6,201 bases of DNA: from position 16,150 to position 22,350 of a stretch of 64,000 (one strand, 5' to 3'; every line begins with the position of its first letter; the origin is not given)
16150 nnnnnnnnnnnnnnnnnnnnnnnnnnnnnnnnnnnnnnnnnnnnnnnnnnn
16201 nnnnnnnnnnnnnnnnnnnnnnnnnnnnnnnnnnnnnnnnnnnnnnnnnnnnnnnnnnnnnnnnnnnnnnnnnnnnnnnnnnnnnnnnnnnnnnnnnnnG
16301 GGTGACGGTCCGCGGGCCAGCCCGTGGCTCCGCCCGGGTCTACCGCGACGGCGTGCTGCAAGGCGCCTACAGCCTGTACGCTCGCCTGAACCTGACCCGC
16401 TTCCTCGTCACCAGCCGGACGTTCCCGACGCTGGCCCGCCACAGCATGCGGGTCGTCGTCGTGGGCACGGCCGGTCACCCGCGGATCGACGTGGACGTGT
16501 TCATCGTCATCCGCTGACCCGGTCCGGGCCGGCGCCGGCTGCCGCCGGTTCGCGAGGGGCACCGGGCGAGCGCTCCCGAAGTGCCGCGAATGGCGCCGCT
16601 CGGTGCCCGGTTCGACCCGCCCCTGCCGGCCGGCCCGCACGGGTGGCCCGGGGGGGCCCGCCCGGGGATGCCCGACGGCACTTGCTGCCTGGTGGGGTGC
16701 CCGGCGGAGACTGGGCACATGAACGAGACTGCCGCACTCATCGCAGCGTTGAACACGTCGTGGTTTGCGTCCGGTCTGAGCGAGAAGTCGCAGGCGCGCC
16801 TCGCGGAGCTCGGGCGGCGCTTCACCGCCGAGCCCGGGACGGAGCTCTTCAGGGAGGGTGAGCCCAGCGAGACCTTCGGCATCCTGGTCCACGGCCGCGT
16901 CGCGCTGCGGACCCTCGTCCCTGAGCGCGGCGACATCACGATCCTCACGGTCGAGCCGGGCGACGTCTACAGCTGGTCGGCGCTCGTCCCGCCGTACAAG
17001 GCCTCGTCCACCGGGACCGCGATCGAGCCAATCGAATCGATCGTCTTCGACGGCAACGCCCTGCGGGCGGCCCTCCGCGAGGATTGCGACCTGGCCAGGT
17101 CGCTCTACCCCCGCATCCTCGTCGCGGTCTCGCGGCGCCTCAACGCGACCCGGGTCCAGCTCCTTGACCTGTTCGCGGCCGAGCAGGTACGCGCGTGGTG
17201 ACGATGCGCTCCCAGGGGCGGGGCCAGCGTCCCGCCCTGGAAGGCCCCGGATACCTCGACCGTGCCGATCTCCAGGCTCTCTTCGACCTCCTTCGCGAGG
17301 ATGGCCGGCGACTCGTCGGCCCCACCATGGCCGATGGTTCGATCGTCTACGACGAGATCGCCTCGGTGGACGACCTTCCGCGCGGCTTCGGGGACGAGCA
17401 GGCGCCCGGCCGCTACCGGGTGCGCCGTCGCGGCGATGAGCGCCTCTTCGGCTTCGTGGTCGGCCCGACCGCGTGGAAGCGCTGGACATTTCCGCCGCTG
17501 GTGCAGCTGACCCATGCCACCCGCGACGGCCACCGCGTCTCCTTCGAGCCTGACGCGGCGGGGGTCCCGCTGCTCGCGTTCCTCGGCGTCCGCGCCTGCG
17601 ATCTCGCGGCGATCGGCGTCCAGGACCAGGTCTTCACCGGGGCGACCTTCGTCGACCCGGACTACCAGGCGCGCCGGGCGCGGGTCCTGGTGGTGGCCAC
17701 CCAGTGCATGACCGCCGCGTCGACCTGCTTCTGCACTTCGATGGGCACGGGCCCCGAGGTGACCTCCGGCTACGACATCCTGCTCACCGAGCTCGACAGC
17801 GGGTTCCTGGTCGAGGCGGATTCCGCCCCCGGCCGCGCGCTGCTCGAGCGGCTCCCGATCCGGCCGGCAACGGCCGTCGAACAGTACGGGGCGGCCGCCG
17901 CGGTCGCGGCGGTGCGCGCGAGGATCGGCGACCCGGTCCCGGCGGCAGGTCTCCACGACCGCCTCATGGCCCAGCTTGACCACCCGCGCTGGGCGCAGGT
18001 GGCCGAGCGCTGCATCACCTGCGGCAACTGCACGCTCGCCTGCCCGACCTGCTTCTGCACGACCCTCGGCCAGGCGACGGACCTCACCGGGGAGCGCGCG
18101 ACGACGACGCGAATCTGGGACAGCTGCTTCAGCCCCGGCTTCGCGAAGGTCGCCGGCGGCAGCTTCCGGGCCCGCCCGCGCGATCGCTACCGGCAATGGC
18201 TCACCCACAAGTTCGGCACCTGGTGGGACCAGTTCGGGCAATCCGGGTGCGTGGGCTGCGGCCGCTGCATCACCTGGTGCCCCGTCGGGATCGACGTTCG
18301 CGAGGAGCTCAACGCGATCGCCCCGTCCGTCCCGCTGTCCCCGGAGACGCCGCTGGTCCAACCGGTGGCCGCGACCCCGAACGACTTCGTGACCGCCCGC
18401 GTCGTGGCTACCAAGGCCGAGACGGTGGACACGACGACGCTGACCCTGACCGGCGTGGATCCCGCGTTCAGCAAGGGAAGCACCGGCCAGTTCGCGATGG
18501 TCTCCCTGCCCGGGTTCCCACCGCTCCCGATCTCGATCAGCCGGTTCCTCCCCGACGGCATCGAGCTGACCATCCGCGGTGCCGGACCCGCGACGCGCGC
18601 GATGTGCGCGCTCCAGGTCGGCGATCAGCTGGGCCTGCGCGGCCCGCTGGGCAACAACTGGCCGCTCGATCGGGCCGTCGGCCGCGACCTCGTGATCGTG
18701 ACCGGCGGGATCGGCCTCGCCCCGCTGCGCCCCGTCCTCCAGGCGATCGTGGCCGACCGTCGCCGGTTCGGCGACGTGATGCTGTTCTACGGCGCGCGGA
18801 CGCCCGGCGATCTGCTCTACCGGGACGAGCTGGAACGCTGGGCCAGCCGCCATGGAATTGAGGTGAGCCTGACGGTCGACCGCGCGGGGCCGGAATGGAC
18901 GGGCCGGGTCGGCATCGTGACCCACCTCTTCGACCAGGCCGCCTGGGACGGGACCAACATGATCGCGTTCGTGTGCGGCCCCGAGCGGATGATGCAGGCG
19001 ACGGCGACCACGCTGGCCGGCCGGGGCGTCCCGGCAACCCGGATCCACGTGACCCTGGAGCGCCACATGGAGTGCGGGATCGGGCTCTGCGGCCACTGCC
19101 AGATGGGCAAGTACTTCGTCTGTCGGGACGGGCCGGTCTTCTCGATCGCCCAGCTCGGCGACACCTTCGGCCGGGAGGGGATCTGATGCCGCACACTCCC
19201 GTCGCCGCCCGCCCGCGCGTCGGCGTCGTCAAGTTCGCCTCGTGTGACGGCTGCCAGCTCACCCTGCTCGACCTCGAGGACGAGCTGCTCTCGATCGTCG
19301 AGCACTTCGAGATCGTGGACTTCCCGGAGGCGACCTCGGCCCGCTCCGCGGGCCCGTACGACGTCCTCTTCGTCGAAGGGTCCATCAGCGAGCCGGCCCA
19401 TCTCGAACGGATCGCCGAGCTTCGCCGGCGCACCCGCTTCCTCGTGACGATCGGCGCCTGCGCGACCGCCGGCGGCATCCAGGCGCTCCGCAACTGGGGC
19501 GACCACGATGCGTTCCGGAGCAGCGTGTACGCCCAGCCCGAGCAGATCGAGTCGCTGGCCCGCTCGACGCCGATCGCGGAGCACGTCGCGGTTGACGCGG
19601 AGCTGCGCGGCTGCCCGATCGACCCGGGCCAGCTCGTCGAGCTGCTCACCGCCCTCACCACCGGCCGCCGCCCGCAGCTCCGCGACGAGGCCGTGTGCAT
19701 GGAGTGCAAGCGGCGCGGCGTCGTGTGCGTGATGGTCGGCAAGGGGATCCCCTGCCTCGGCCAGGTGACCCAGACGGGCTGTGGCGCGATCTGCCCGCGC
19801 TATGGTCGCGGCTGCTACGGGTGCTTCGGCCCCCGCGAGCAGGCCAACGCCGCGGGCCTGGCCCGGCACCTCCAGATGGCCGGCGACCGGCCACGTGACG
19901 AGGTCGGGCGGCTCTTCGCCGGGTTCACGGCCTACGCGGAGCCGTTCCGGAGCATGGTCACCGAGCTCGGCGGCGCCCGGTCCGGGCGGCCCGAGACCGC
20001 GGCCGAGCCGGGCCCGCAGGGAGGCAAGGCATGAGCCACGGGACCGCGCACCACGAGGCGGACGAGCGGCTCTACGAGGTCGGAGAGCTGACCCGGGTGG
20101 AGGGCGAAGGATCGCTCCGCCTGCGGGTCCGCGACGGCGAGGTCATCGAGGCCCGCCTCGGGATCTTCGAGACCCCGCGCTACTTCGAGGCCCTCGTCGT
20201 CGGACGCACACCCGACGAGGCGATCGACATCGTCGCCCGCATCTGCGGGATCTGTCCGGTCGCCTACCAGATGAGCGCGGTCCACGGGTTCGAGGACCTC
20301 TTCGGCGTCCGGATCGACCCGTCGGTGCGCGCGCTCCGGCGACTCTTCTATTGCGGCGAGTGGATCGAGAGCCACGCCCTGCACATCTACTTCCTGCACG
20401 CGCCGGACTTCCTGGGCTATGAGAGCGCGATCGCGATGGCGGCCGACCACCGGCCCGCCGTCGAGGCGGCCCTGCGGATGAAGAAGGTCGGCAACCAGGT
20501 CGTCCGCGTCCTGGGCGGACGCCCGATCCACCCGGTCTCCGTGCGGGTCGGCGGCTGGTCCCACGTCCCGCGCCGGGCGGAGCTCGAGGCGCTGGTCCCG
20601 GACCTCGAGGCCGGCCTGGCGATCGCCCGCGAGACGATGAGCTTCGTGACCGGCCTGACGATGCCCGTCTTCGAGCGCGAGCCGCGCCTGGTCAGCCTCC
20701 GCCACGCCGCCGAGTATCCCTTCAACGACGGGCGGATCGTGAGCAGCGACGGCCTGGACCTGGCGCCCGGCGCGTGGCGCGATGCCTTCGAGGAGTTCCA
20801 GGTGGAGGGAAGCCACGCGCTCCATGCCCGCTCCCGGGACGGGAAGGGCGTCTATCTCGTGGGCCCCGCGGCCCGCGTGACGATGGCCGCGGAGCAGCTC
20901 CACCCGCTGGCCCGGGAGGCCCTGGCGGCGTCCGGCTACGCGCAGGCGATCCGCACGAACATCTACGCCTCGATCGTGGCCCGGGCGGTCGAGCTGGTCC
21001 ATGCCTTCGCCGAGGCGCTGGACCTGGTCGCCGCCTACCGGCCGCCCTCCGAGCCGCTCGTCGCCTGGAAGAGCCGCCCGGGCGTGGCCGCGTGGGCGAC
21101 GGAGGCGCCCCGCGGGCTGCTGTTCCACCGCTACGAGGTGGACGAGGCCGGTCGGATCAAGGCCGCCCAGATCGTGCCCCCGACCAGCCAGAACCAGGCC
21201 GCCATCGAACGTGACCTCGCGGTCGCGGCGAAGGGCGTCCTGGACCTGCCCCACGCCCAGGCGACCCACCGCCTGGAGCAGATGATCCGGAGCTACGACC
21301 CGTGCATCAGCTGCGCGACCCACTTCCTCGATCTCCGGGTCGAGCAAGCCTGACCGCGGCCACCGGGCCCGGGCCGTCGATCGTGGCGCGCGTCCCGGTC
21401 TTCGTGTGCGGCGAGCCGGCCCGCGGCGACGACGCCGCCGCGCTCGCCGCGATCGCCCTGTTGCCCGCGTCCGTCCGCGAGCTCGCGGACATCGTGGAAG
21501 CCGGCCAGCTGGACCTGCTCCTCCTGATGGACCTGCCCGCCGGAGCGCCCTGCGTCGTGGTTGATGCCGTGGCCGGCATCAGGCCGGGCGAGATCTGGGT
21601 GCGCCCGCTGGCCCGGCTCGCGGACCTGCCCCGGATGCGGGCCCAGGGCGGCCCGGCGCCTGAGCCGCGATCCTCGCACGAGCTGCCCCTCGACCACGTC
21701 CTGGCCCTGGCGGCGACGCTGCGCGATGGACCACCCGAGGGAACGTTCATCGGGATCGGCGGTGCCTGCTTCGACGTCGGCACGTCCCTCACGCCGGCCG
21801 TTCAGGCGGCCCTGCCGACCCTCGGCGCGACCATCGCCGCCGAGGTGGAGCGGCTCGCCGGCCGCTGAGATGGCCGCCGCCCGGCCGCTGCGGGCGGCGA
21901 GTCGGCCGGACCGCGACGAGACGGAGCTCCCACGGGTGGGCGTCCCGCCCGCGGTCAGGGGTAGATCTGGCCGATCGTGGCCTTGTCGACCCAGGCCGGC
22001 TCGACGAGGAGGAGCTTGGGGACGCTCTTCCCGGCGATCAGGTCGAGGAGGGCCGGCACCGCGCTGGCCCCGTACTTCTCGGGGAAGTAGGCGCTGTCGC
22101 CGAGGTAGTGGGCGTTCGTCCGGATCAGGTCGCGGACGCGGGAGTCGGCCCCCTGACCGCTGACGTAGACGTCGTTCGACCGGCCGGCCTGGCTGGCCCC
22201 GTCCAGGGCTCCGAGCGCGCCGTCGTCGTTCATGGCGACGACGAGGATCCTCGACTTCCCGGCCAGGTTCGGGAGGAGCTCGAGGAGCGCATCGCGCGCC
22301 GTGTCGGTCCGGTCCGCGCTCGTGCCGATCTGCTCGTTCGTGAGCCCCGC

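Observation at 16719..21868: Group 3b hydrogenase with fused beta-gamma subunit, translationally coupled to a standalone cNMP-binding protein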

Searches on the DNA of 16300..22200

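Call 73: search_rna_families(source=window, start=16300, end=22200, threshold=evalue, max_evalue=1)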
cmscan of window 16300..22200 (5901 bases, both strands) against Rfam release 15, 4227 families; matches with E-value up to 1: 0.
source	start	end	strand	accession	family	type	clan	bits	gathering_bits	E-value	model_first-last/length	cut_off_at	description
